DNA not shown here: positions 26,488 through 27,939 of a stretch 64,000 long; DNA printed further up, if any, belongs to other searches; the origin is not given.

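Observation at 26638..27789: Short-circuited two-component system: extracellular Cache sensor fused directly to a CitB/DcuR-type HTH, with no kinase or receiver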

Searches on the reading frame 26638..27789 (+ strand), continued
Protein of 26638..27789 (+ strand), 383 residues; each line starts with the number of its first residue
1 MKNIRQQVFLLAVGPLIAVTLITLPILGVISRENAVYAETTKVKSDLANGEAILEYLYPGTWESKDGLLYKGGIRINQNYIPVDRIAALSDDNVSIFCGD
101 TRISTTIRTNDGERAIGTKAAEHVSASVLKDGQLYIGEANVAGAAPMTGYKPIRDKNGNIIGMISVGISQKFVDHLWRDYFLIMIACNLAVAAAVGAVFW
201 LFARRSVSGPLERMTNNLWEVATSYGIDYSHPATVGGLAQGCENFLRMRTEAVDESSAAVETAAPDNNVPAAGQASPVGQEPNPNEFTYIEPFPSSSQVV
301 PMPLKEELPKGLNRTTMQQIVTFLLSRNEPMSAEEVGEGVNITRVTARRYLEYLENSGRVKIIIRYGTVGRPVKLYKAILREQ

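Call 15: find_encoding_contigs(protein=P0001, flank=3000, max_places=3)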
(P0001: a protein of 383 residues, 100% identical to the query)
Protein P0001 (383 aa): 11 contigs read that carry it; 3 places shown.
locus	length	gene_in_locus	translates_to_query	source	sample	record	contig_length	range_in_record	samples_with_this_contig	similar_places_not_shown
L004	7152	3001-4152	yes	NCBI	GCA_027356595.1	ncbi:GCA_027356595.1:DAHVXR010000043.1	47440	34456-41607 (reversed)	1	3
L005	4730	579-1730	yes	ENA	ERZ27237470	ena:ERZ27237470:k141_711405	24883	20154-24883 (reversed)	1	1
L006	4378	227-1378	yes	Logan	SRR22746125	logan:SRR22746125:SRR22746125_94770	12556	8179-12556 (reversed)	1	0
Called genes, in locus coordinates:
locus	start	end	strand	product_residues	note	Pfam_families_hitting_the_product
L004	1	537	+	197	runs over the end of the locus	PF01725:Ham1p_like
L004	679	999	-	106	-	-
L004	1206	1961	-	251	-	PF00132:Hexapep (weak), PF25084:LbH_EIF2B (faint), PF25087:GMPPB_C (faint)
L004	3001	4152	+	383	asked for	PF17201:Cache_3-Cache_2, PF17202:sCache_3_3, PF17203:sCache_3_2, PF08279:HTH_11 (weak), PF20714:HTH_64 (weak)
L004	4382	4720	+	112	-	PF01155:HypA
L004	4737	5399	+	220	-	PF02492:cobW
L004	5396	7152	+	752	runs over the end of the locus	PF00708:Acylphosphatase, PF07503:zf-HYPF, PF01300:Sua5_yciO_yrdC, PF17788:HypF_C, PF22521:HypF_C_2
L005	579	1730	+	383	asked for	PF17201:Cache_3-Cache_2, PF17202:sCache_3_3, PF17203:sCache_3_2, PF08279:HTH_11 (weak), PF20714:HTH_64 (weak)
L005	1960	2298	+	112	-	PF01155:HypA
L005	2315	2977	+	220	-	PF02492:cobW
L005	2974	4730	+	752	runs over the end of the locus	PF00708:Acylphosphatase, PF07503:zf-HYPF, PF01300:Sua5_yciO_yrdC, PF17788:HypF_C, PF22521:HypF_C_2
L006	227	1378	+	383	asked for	PF17201:Cache_3-Cache_2, PF17202:sCache_3_3, PF17203:sCache_3_2, PF08279:HTH_11 (weak), PF20714:HTH_64 (weak)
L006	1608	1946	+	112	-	PF01155:HypA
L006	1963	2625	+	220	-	PF02492:cobW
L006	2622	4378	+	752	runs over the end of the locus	PF00708:Acylphosphatase, PF07503:zf-HYPF, PF01300:Sua5_yciO_yrdC, PF17788:HypF_C, PF22521:HypF_C_2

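Call 25: find_related_loci(query=A1, collection=genome_contigs, flank=10000)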
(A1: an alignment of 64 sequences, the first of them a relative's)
Query A1 (383 aa) in genome_contigs; peptide patterns used: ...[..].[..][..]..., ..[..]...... (x = any residue, [..] = any of these).
598 stretches matched a pattern (row limit reached: there are more); 578 encode a relative of the query (tblastn E <= 1e-3); the best 80 are kept; 80 distinct loci.
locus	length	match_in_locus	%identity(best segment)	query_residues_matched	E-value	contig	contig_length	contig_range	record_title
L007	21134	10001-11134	43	1-378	7e-91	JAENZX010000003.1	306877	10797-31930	MAG: Thermincola ferriacetica isolate BM5_bin.18 BM5_bin18_NODE_10_length_306877_cov_8.455707, whole genome shotgun sequ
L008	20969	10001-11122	38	1-380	7e-82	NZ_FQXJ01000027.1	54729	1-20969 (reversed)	Desulfosporosinus lacus DSM 15449, whole genome shotgun sequence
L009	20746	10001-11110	39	1-376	3e-80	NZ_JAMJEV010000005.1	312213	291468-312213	Desulfosporosinus nitroreducens strain P130 NODE_5_length_312213_cov_151.622117, whole genome shotgun sequence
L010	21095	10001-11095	38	1-379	3e-80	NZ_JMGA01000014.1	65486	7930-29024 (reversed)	Desulfosporosinus sp. HMP52 Desulfosporosinus_HMP51_contig_14, whole genome shotgun sequence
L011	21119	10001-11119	37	1-379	5e-80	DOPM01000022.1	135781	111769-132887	MAG TPA_asm: Desulfosporosinus sp. isolate UBA8487 contig_174, whole genome shotgun sequence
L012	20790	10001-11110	38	1-376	3e-79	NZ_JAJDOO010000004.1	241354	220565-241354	Desulfosporosinus sp. SRJS8 NODE_4_length_241354_cov_45.109648, whole genome shotgun sequence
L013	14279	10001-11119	38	2-380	4e-79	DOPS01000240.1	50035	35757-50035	MAG TPA_asm: Desulfosporosinus sp. isolate UBA8488 contig_1406, whole genome shotgun sequence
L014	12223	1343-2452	38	1-380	2e-77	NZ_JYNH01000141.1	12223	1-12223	Desulfosporosinus sp. I2 contig00141, whole genome shotgun sequence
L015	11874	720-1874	37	1-376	1e-76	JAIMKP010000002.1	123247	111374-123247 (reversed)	MAG: Desulfosporosinus sp. isolate GA_180221_E-2-1-MAG-50_16 NODE_31_length_123427_cov_10.371494, whole genome shotgun s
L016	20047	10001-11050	41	26-376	3e-76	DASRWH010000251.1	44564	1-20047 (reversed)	MAG TPA_asm: Candidatus Deferrimicrobium sp. isolate SMAG_U10642 k141_322679, whole genome shotgun sequence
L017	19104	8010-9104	40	24-376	4e-76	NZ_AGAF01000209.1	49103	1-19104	Desulfosporosinus sp. OT TOU.assembly.31, whole genome shotgun sequence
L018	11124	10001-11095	40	24-376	4e-76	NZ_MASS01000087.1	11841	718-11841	Desulfosporosinus sp. BG contig00087, whole genome shotgun sequence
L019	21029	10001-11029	40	24-376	2e-75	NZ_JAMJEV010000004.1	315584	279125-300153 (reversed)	Desulfosporosinus nitroreducens strain P130 NODE_4_length_315584_cov_158.308323, whole genome shotgun sequence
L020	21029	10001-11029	40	24-376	3e-75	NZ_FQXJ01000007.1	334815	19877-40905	Desulfosporosinus lacus DSM 15449, whole genome shotgun sequence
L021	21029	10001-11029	39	24-376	3e-74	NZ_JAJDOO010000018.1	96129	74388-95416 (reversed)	Desulfosporosinus sp. SRJS8 NODE_18_length_96129_cov_50.934301, whole genome shotgun sequence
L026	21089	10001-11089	38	1-377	1e-72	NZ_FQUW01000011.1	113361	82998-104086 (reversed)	Desulfofundulus australicus DSM 11792, whole genome shotgun sequence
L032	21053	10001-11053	39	26-376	2e-70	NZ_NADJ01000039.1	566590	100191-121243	Desulfosporosinus sp. FKB FKB_QYN_aSRB_gapCloser.final_scaffold_39, whole genome shotgun sequence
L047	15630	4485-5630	35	1-376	4e-66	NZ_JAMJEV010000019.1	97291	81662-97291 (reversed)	Desulfosporosinus nitroreducens strain P130 NODE_19_length_97291_cov_152.300409, whole genome shotgun sequence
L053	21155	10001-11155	36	1-376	2e-63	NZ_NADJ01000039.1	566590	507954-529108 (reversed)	Desulfosporosinus sp. FKB FKB_QYN_aSRB_gapCloser.final_scaffold_39, whole genome shotgun sequence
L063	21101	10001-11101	35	1-376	2e-68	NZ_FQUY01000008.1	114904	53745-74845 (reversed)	Desulforamulus putei DSM 12395, whole genome shotgun sequence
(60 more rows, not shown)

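Call 30: find_encoding_contigs(protein=P0002, flank=5000, max_places=3)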
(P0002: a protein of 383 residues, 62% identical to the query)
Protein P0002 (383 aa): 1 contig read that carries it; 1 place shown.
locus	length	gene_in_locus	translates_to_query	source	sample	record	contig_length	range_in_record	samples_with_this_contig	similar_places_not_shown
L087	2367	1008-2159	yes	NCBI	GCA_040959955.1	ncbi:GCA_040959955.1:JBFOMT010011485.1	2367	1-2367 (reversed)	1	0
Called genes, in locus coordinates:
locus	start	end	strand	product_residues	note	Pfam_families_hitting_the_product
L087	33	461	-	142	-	-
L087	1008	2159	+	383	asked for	PF17201:Cache_3-Cache_2, PF08279:HTH_11 (faint), PF17202:sCache_3_3, PF17203:sCache_3_2 (weak), PF20714:HTH_64 (weak)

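Call 31: search_protein_families(library=pfam, proteins=[L019:11868-12356:+, L019:12422-14401:+, L019:14426-16168:+, L019:16784-18202:+, L032:11269-12168:+, L026:11474-12307:+, L047:6068-6958:+, L063:13767-15365:-, L053:17913-19319:+, L001:11864-12400:+], max_evalue=0.00001)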
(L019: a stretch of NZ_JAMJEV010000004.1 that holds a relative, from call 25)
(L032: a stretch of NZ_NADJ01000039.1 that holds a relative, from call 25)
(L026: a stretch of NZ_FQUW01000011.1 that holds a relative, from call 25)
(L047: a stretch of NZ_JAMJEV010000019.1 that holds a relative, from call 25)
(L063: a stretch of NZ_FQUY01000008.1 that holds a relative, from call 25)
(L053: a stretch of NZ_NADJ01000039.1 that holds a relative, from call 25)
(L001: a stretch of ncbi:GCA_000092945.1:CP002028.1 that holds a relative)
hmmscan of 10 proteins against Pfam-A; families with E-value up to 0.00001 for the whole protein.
L019:11868-12356:+ (162 aa): 1 family
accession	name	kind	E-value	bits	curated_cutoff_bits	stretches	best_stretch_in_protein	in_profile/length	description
PF01257.25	2Fe-2S_thioredx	-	8.7e-49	165.5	24.8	1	15-158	2-144/145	Thioredoxin-like [2Fe-2S] ferredoxin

L019:12422-14401:+ (659 aa): 5 families
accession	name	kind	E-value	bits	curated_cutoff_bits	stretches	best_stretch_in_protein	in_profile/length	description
PF01512.22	Complex1_51K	-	6.4e-48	162.9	31.2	1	222-392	2-149/150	Nuo51 FMN-binding domain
PF10589.14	NADH_4Fe-4S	-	3.8e-33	113.7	23.5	1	504-587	2-85/85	NADH-ubiquinone oxidoreductase-F iron-sulfur binding region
PF01257.25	2Fe-2S_thioredx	-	4.6e-07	30.2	24.8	1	71-145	67-143/145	Thioredoxin-like [2Fe-2S] ferredoxin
PF13187.11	Fer4_9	-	1.8e-06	28.3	27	1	609-652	1-49/52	4Fe-4S dicluster domain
PF12797.12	Fer4_2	-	7.8e-06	26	24.5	0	633-650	3-20/22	4Fe-4S binding domain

L019:14426-16168:+ (580 aa): 9 families
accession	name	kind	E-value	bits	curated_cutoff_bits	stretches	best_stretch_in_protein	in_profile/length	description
PF02906.19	Fe_hyd_lg_C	-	8.6e-98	327.3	22.1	1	229-513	2-245/245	Iron only hydrogenase large subunit, C-terminal domain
PF02256.22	Fe_hyd_SSU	-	1.6e-24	86.1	24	1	523-577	2-56/56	Iron hydrogenase small subunit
PF13510.11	Fer2_4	-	1.6e-17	63.8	22.8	1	3-81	4-80/82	2Fe-2S iron-sulfur cluster binding domain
PF10588.14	NADH-G_4Fe-4S_3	-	3.7e-16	58.8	27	1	89-127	1-39/40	NADH-ubiquinone oxidoreductase-G iron-sulfur binding region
PF12838.12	Fer4_7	-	6e-08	33.5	27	1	151-209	1-52/52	4Fe-4S dicluster domain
PF22117.2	Fer4_Nqo3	-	1.4e-07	32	27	1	145-211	4-67/67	NADH-quinone oxidoreductase subunit 3, ferredoxin-like domain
PF13237.11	Fer4_10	-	1.4e-07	31.8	25.5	0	192-213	6-29/53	4Fe-4S dicluster domain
PF00037.32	Fer4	-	3.8e-07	30.1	21.1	1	193-211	6-24/24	4Fe-4S binding domain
PF13187.11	Fer4_9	-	1.3e-06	28.8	27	1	151-209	1-51/52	4Fe-4S dicluster domain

L019:16784-18202:+ (472 aa): 2 families
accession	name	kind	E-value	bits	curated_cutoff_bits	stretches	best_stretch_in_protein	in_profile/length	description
PF06968.18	BATS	-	1e-17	64.5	22.2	1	275-381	1-87/88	Biotin and Thiamin Synthesis associated domain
PF04055.27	Radical_SAM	-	4.8e-15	56.6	29.5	1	92-244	3-150/166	Radical SAM superfamily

L032:11269-12168:+ (299 aa): 1 family
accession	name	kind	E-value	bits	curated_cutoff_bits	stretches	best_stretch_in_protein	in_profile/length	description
PF01226.23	Form_Nir_trans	-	5.5e-83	278.5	34.6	1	11-273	1-240/240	Formate/nitrite transporter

L026:11474-12307:+ (277 aa): 1 family
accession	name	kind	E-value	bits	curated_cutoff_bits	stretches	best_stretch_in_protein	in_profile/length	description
PF01226.23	Form_Nir_trans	-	1.2e-81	274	34.6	1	8-251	1-239/240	Formate/nitrite transporter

L047:6068-6958:+ (296 aa): 1 family
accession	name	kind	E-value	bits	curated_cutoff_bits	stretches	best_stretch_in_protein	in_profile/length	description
PF01226.23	Form_Nir_trans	-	2.2e-80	269.9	34.6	1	11-273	1-240/240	Formate/nitrite transporter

L063:13767-15365:- (532 aa): 5 families
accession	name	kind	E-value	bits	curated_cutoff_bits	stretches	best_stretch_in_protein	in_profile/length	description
PF02906.19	Fe_hyd_lg_C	-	1.2e-99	333.4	22.1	1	160-455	2-245/245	Iron only hydrogenase large subunit, C-terminal domain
PF02256.22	Fe_hyd_SSU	-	3.7e-21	75.4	24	1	467-522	2-56/56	Iron hydrogenase small subunit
PF12838.12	Fer4_7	-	4.6e-08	33.9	27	0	86-107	28-49/52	4Fe-4S dicluster domain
PF13237.11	Fer4_10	-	1.8e-06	28.2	25.5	0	120-152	3-37/53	4Fe-4S dicluster domain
PF13183.11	Fer4_8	-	5.5e-06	27.3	27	0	125-155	4-35/68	4Fe-4S dicluster domain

L053:17913-19319:+ (468 aa): 2 families
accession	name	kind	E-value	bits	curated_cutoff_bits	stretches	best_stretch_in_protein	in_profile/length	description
PF00206.25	Lyase_1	-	1e-78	265.4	27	1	11-339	1-311/312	Lyase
PF10415.14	FumaraseC_C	-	2.1e-12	47.7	32.5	1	406-458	1-53/54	Fumarase C C-terminus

L001:11864-12400:+ (179 aa): 1 family
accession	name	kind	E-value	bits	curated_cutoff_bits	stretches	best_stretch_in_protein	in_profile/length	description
PF04879.21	Molybdop_Fe4S4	-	1.6e-19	70.1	22.7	1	41-92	2-51/55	Molybdopterin oxidoreductase Fe4S4 domain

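Call 45: list_cluster_members(proteins=[P0001, P0002])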
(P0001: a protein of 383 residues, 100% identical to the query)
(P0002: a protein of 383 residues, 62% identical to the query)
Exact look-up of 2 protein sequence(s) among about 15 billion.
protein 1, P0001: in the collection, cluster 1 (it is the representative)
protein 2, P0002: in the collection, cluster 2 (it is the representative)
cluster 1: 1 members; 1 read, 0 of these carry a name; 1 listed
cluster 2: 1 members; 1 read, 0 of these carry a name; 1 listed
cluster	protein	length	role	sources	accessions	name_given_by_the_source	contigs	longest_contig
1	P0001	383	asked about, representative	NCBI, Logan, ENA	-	-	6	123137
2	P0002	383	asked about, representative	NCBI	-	-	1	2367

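Call 46: find_encoding_contigs(protein=P0010, flank=8000, max_places=1)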
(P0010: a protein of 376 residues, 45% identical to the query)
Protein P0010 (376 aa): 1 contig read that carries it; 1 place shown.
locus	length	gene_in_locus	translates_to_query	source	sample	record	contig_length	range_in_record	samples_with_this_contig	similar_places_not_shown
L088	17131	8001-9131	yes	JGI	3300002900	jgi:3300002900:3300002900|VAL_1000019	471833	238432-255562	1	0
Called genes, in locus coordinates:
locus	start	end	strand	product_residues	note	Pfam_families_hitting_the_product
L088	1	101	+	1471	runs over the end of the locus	-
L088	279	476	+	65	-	PF00313:CSD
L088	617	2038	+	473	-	PF00270:DEAD, PF04851:ResIII, PF00271:Helicase_C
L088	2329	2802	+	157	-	-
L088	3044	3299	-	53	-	-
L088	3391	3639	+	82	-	PF04014:MazE_antitoxin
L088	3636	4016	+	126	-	PF02661:Fic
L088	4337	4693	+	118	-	-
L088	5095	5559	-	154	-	PF22381:Staph_reg_Sar_Rot (weak), PF12802:MarR_2, PF01047:MarR, PF08279:HTH_11 (faint), PF13412:HTH_24, PF09339:HTH_IclR (weak)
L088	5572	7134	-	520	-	PF13347:MFS_2 (weak), PF07690:MFS_1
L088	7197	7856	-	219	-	PF25954:Beta-barrel_RND_2 (faint), PF25917:BSH_RND, PF25973:BSH_CzcB (faint), PF25997:BSH_YhbJ, PF25963:Beta-barrel_AAEA, PF25990:Beta-barrel_YknX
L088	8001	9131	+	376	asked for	PF17201:Cache_3-Cache_2, PF17202:sCache_3_3, PF17203:sCache_3_2, PF00672:HAMP, PF20714:HTH_64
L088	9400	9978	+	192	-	PF10518:TAT_signal, PF04879:Molybdop_Fe4S4, PF00384:Molybdopterin (faint)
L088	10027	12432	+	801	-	PF00384:Molybdopterin, PF01568:Molydop_binding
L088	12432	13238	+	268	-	PF00037:Fer4 (faint), PF12797:Fer4_2 (faint), PF12837:Fer4_6 (faint), PF13237:Fer4_10 (faint), PF14697:Fer4_21 (faint), PF13187:Fer4_9 (faint), PF13247:Fer4_11, PF12838:Fer4_7 (weak)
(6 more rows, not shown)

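Call 47: find_encoding_contigs(protein=P0021, flank=8000, max_places=1)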
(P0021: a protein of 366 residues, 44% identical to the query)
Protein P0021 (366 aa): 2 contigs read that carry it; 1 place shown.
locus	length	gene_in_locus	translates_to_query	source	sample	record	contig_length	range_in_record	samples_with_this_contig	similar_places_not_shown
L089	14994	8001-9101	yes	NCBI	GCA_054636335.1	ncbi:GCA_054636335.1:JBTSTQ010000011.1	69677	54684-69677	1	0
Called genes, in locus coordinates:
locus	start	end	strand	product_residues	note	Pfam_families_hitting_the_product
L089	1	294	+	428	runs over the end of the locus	PF03600:CitMHS, PF06808:DctM, PF03606:DcuC (weak)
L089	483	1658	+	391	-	PF00108:Thiolase_N (weak), PF22691:Thiolase_C_1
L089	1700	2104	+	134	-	PF12172:zf-ChsH2, PF01796:OB_ChsH2_C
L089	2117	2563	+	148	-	PF01575:MaoC_dehydratas, PF19315:MC_hydratase (weak)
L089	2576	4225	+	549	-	PF00501:AMP-binding, PF13193:AMP-binding_C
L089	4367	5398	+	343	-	PF03480:DctP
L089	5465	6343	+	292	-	PF04055:Radical_SAM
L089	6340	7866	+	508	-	PF00501:AMP-binding, PF13193:AMP-binding_C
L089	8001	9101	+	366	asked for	PF17201:Cache_3-Cache_2, PF17203:sCache_3_2, PF17202:sCache_3_3, PF00672:HAMP, PF20714:HTH_64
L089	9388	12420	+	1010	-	-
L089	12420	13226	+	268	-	PF13237:Fer4_10 (faint), PF13247:Fer4_11, PF12838:Fer4_7, PF14697:Fer4_21 (weak), PF25160:LdpA_Fe-S-bd (weak), PF00037:Fer4, PF12797:Fer4_2 (weak), PF12837:Fer4_6 (weak), +1 more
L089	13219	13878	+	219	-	PF01292:Ni_hydr_CYTB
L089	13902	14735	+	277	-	PF24859:FdhE_central (weak), PF24860:FdhE_C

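Call 48: predict_structure(alignment_id=A1)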
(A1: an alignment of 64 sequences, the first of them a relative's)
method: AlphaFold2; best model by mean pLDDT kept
length: 383 residues; sequences in the alignment: 64
mean_pLDDT: 80.6   pTM: 0.52
mean pLDDT of the five models: 80.6, 80.3, 79.4, 77.2, 76.9
residues with pLDDT >= 90: 185; 70-90: 109; 50-70: 31; < 50: 58
segments of 3 or more residues with pLDDT < 50: 233-238, 255-283, 285-301
pLDDT, mean of each block of 10 residues (from residue 1): 72 84 87 90 96 96 97 96 95 97 95 94 97 96 91 98 95 86 88 85 77 77 65 49 61 47 36 36 40 37 63 92 94 96 96 93 87 91 48
secondary structure, 60 per line:
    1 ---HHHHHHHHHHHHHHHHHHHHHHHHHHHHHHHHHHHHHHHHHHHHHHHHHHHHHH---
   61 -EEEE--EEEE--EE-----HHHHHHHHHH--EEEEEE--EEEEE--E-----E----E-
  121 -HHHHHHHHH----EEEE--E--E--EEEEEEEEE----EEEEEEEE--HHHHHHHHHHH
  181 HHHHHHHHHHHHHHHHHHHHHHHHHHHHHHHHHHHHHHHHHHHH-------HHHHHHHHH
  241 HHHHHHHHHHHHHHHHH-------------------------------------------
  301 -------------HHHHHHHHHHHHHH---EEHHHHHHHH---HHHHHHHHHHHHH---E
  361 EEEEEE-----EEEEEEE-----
elements in order: H4-57 E62-65 E68-71 H81-90 E93-98 E101-105 H122-130 E135-138 E147-155 E160-167 H170-224 H232-257 H314-327 H333-340 H344-356 E360-366 E372-378
